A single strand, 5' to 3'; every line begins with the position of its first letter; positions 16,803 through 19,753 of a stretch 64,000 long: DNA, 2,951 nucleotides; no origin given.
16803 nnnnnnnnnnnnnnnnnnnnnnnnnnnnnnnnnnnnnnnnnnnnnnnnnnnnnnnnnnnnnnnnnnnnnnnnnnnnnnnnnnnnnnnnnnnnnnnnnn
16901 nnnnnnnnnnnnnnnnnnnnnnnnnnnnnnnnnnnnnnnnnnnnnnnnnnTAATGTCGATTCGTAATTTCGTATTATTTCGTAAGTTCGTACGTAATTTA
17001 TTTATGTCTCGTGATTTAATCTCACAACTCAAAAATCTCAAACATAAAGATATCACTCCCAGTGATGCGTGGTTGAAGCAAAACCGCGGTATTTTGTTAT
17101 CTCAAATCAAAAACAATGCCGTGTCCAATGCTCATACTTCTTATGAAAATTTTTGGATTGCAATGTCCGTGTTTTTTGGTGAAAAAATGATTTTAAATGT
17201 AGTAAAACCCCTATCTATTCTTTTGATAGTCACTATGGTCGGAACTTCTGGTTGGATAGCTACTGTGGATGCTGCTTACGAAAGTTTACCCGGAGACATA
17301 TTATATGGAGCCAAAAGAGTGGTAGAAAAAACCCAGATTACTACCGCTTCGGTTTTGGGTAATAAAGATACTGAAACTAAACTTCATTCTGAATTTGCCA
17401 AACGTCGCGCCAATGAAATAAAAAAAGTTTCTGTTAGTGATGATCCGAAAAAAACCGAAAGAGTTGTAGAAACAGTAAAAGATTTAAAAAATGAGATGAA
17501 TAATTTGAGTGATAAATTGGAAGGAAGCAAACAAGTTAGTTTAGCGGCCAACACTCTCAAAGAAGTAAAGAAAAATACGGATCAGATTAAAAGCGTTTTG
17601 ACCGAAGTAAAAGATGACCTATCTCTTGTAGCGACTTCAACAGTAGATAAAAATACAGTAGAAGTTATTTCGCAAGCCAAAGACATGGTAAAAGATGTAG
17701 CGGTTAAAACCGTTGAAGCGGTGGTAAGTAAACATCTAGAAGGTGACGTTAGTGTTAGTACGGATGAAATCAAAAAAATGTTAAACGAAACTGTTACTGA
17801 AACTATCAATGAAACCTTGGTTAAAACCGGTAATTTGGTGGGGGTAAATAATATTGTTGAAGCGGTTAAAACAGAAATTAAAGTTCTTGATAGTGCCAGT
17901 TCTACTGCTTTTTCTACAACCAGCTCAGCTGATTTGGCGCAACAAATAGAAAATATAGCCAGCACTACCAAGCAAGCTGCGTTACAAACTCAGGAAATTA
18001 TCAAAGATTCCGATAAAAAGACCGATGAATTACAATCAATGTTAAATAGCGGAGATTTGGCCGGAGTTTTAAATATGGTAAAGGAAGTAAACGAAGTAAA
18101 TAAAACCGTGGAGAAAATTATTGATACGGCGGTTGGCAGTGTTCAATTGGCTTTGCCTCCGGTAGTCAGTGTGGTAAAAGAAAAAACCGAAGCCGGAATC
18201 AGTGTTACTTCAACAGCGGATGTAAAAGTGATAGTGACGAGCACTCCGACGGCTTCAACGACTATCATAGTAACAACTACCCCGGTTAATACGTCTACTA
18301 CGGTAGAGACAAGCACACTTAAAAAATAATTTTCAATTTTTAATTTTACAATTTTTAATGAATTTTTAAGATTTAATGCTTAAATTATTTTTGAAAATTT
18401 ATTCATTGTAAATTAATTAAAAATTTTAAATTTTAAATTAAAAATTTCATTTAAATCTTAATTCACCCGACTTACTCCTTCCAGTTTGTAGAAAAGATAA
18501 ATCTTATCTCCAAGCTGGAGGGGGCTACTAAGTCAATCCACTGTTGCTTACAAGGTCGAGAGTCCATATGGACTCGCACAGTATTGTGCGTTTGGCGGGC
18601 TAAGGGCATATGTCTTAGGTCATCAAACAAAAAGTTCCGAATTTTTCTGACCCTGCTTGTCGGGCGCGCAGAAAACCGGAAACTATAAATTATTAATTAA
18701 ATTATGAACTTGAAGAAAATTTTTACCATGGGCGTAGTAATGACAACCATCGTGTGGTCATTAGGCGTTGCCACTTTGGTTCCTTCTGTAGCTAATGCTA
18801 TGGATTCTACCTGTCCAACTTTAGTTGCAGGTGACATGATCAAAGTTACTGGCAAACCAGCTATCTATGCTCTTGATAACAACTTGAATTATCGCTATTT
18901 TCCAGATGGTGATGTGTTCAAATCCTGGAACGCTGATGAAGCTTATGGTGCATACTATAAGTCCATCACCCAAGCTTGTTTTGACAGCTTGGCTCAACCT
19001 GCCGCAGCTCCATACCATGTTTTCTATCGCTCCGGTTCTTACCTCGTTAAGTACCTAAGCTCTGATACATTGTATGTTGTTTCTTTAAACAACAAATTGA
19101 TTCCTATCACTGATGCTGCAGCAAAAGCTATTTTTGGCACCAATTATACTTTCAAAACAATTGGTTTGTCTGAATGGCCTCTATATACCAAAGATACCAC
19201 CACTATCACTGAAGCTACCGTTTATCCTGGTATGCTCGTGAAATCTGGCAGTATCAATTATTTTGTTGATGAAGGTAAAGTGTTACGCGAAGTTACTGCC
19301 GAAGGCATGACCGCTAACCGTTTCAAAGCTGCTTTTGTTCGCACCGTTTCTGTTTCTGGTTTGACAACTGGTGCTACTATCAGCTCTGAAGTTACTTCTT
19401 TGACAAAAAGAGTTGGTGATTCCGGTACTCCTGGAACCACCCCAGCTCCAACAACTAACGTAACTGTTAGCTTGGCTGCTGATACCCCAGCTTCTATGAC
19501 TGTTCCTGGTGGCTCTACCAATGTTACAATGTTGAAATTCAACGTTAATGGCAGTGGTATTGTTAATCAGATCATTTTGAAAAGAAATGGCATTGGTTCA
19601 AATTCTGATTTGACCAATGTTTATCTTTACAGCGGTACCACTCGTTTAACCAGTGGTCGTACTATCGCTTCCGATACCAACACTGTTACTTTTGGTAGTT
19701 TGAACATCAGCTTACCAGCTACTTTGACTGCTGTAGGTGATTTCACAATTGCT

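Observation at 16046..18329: ECF sigma / anti-sigma pair with palindromic control region, heading a cluster of giant secreted proteins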

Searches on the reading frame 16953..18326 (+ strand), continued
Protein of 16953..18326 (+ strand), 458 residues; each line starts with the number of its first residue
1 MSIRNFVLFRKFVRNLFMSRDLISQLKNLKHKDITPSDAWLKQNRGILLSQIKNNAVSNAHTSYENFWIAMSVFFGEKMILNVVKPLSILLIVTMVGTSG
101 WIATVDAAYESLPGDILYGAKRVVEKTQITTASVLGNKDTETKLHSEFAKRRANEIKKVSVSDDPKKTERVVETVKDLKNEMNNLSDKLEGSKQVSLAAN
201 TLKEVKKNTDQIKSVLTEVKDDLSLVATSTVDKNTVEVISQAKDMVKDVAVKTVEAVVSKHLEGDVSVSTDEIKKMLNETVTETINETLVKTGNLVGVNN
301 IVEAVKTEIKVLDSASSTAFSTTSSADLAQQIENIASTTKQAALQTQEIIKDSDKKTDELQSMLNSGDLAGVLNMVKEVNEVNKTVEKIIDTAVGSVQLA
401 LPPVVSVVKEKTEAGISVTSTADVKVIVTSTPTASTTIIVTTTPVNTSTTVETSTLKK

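Call 46: fold_search(model_id=the predicted structure, library=pdb)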
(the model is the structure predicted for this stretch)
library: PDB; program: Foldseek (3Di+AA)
matches with E <= 10: 561; with E <= 0.001: 0
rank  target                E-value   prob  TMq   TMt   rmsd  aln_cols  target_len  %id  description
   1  6u1s_A                4.4e-02  0.85  0.19  0.25  23.8       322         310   13  Cryo-EM structure of a de novo designed 16-helix transmembrane nanopore, TMHC8_R. (released 2020-08-19)
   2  9mg8_B                5.1e-02  0.57  0.17  0.20  15.6       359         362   10  Crystal Structure of b-iTHR-110 (released 2025-12-17)
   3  8fit_C                5.8e-02  0.98  0.24  0.42  15.9       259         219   12  Multi-state design of two-state switchable hinge proteins (released 2023-08-16)
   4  7rdr_A                1.1e-01  0.96  0.31  0.30  21.1       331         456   11  Circular tandem repeat protein with novel repeat topology and enhanced subunit contact surfaces (released 2021-09-01)
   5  9g3d_A                1.1e-01  0.44  0.19  0.21  20.2       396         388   11  Cryo-EM structure of SbmA in the inward-facing-narrow conformation bound to 2 sybodies (released 2025-07-23)
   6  8fit_A                1.3e-01  0.85  0.21  0.37  17.5       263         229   16  Multi-state design of two-state switchable hinge proteins (released 2023-08-16)
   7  5cwq                  1.8e-01  0.84  0.23  0.36  15.5       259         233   12  Crystal structure of de novo designed helical repeat protein DHR81 (released 2015-12-16)
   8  9a69_B                1.9e-01  0.11  0.11  0.07  63.3       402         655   12  Integrative model of MCPB-MCPC by crosslinking MS and deep learning (released 2024-09-18)
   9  6exn_S                2.0e-01  0.14  0.11  0.11  29.8       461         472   12  Post-catalytic P complex spliceosome with 3' splice site docked (released 2018-01-17)
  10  5cwm                  2.1e-01  0.72  0.21  0.32  16.9       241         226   10  Crystal structure of de novo designed helical repeat protein DHR64 (released 2015-12-16)
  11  3sf4_B                2.2e-01  0.18  0.13  0.15  20.8       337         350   11  Crystal structure of the complex between the conserved cell polarity proteins Inscuteable and LGN (released 2011-11-23)
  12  7ue2_A                2.5e-01  0.41  0.18  0.23  18.6       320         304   12  Crystal structure of designed helical repeat protein RPB_PLP3_R6 bound to PLPx6 peptide (released 2023-03-29)
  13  3sf4_A                2.5e-01  0.12  0.11  0.13  21.6       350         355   10  Crystal structure of the complex between the conserved cell polarity proteins Inscuteable and LGN (released 2011-11-23)
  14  4g2v_A                2.7e-01  0.15  0.10  0.12  17.5       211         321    9  Structure complex of LGN binding with FRMPD1 (released 2013-01-23)
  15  7xec_B                2.8e-01  0.15  0.14  0.12  21.6       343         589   11  Cryo-EM structure of human ABCD1 E630Q in the presence of ATP in inward-facing state 2 (released 2023-03-29)
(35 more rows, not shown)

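Call 75: search_protein_families(library=pfam, proteins=[window:17004-18326:+], max_evalue=10)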
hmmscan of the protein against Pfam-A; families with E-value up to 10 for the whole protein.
window:17004-18326:+ (441 aa): 8 families
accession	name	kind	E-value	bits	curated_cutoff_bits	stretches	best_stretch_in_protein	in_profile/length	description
PF18915.5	DUF5667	-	5.9e-09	36.7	27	1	94-204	2-94/99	Domain of unknown function (DUF5667)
PF06398.17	Pex24p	-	0.032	13.7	26.8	1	45-176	41-128/358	Integral peroxisomal membrane peroxin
PF18670.6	V_ATPase_I_N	-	0.035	14.9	25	1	163-226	8-70/90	V-type ATPase subunit I, N-terminal domain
PF25734.1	RelB_like_antitoxin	-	0.19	12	27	1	250-270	3-23/43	Putative antitoxin family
PF16169.10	DUF4872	-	0.62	10.2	28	0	145-200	27-84/173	Domain of unknown function (DUF4872)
PF20570.3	DUF6779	-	1.5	9.9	28.1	1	122-175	39-90/108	Domain of unknown function (DUF6779)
PF14479.11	HeLo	-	2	8.6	23.2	1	134-196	141-203/205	Prion-inhibition and propagation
PF06034.16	DUF919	-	4.5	7.6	21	1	308-346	3-43/62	Nucleopolyhedrovirus protein of unknown function (DUF919)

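Call 88: find_encoding_contigs(protein=P0001, flank=10000, max_places=2)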
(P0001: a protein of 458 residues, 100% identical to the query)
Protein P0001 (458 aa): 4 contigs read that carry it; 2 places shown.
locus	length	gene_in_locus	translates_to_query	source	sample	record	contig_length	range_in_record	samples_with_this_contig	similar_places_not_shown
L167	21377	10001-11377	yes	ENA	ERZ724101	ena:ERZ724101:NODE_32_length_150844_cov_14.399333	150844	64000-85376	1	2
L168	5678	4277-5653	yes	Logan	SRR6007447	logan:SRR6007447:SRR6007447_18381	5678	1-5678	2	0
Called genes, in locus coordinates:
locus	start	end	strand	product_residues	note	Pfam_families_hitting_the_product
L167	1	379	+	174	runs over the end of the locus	PF00466:Ribosomal_L10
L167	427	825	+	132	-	PF16320:Ribosomal_L12_N, PF00542:Ribosomal_L12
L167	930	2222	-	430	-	PF01259:SAICAR_synt, PF00731:AIRC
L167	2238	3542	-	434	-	PF00206:Lyase_1, PF10397:ADSL_C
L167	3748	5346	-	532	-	PF02142:MGS, PF01808:AICARFT_IMPCHas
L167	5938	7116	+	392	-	PF01490:Aa_trans, PF03222:Trp_Tyr_perm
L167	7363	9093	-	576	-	-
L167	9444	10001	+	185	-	PF04542:Sigma70_r2, PF08281:Sigma70_r4_2, PF04545:Sigma70_r4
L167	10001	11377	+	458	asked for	PF18915:DUF5667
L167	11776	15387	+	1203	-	-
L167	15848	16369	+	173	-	-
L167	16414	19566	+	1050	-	-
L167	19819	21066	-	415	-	PF00464:SHMT, PF00155:Aminotran_1_2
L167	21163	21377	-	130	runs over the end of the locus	PF00293:NUDIX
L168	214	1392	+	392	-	PF01490:Aa_trans, PF03222:Trp_Tyr_perm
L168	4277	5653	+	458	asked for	PF18915:DUF5667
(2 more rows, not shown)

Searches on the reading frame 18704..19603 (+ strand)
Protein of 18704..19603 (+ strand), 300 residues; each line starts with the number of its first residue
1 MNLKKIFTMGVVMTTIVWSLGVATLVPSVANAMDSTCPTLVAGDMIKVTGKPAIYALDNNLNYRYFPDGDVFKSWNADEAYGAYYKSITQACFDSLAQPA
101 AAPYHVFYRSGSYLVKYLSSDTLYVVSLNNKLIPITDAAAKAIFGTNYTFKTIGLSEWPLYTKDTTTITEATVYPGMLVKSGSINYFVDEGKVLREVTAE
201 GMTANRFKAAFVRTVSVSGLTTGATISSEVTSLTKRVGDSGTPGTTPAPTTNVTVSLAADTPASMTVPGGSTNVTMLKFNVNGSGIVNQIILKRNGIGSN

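Call 59: find_homologous_proteins(query=window:18704-19603:+)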
Query window:18704-19603:+ (300 aa): 13 proteins with E <= 0.001 among 3015 candidates.
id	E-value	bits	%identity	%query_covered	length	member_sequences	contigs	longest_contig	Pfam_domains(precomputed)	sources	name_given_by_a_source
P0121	8.8e-108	378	59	99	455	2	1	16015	-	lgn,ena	-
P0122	5.0e-76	274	64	65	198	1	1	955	-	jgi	-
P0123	4.0e-73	264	50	99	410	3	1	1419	-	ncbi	ncbi:MAG: hypothetical protein AAB678_00130, partial [Patescibacteria group bacterium]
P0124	8.0e-69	250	55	68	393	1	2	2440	-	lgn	-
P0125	1.9e-66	243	57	69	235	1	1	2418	-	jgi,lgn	jgi:hypothetical protein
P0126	9.6e-65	237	57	67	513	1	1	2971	-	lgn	-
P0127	1.0e-64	237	47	99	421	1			-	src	-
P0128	7.6e-64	234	55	69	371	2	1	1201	-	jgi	-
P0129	4.5e-56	208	50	72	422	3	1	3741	PF00041.28,PF16656.12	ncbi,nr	ncbi:MAG TPA: fibronectin type III domain-containing protein, partial [Patescibacteria group bacteri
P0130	4.8e-56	208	52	69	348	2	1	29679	-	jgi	jgi:hypothetical protein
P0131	1.1e-52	197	52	68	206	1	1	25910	-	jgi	jgi:hypothetical protein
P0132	6.0e-44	169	48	64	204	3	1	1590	-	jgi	-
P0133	1.1e-40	158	49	60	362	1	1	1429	-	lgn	-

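Call 68: predict_structure(alignment_id=A10)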
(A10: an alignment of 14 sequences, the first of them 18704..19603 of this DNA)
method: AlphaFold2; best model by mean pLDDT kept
length: 300 residues; sequences in the alignment: 14
mean_pLDDT: 76.2   pTM: 0.65
mean pLDDT of the five models: 76.2, 75.2, 74.9, 74.8, 70.3
residues with pLDDT >= 90: 125; 70-90: 72; 50-70: 49; < 50: 54
segments of 3 or more residues with pLDDT < 50: 1-32, 239-251, 265-268, 272-274
pLDDT, mean of each block of 10 residues (from residue 1): 36 30 32 68 88 88 88 81 81 87 87 93 94 97 95 87 94 96 95 96 92 93 95 74 34 59 49 56 62 58
secondary structure, 60 per line:
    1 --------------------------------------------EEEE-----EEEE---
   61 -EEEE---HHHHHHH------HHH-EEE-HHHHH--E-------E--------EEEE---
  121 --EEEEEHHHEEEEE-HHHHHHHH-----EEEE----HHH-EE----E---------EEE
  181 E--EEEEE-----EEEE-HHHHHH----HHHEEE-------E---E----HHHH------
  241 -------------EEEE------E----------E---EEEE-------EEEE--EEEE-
elements in order: E45-48 E54-57 E62-65 H69-75 E86-88 H90-94 E114-117 E123-127 E131-135 H137-144 E150-153 E178-181 E184-188 E194-197 H199-204 E212-214 H231-234 E254-257 E279-282 E290-293 E296-299

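Call 71: fold_search(model_id=the predicted structure, library=pdb)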
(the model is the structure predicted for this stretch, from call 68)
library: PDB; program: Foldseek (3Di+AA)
matches with E <= 10: 132; with E <= 0.001: 0
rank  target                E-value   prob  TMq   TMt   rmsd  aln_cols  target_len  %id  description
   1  3x3n                  4.5e-03  0.60  0.15  0.12  20.4       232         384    9  Crystal structure of EccB1 of Mycobacterium tuberculosis in spacegroup P21 (released 2015-12-09)
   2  5cyu                  1.4e-02  0.33  0.17  0.14  23.6       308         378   12  Structure of the soluble domain of EccB1 from the Mycobacterium smegmatis ESX-1 secretion system. (released 2015-08-12)
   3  4kk7                  3.5e-02  0.23  0.18  0.15  22.6       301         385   11  Structure of EccB1 from the type VII (ESX-1) secretion system of Mycobacterium tuberculosis. (released 2013-06-19)
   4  5ebd                  3.7e-02  0.30  0.18  0.15  23.6       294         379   11  Crystal structure of EccB1 of Mycobacterium tuberculosis in spacegroup P21 (state IV) (released 2016-02-17)
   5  7np7_B1               8.1e-02  0.18  0.15  0.10  22.3       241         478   10  Structure of an intact ESX-5 inner membrane complex, Composite C1 model (released 2021-06-02)
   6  7nps_B1               1.0e-01  0.15  0.17  0.14  24.1       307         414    9  Structure of the periplasmic assembly from the ESX-5 inner membrane complex, C1 model (released 2021-05-26)
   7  5ebc                  1.9e-01  0.13  0.15  0.12  23.4       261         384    9  Crystal structure of EccB1 of Mycobacterium tuberculosis in spacegroup P21 (state III) (released 2016-02-17)
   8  9ya3_J                5.3e-01  0.06  0.09  0.12  15.1       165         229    7  Cryo-EM structure of the apical region of subpellicular microtubule (SPMT) from Toxoplasma gondii (8-nm repeat) (released 2025-12-03)
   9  7np7_B4               9.6e-01  0.07  0.15  0.10  22.7       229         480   10  Structure of an intact ESX-5 inner membrane complex, Composite C1 model (released 2021-06-02)
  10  5hq2_K                1.1e+00  0.03  0.11  0.09  15.0       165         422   12  Structural model of Set8 histone H4 Lys20 methyltransferase bound to nucleosome core particle (released 2016-03-23)
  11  8v87_p                1.6e+00  0.02  0.14  0.13  13.3       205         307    7  60S ribosome biogenesis intermediate (Dbp10 post-catalytic structure - Overall map) (released 2024-05-01)
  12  6lys_B                1.7e+00  0.02  0.10  0.09  15.4       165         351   12  Structure of the BAM complex (released 2021-01-13)
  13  5d0o_B                1.7e+00  0.02  0.10  0.09  16.4       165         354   11  BamABCDE complex, outer membrane beta barrel assembly machinery entire complex (released 2016-03-09)
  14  8esr_p                1.7e+00  0.01  0.09  0.09  14.1       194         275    7  Ytm1 associated nascent 60S ribosome (-fkbp39) State 2 (released 2022-11-30)
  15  8bd7_I                1.9e+00  0.02  0.08  0.04  12.7       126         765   11  IFTB1 subcomplex of anterograde Intraflagellar transport trains (Chlamydomonas reinhardtii) (released 2023-01-11)
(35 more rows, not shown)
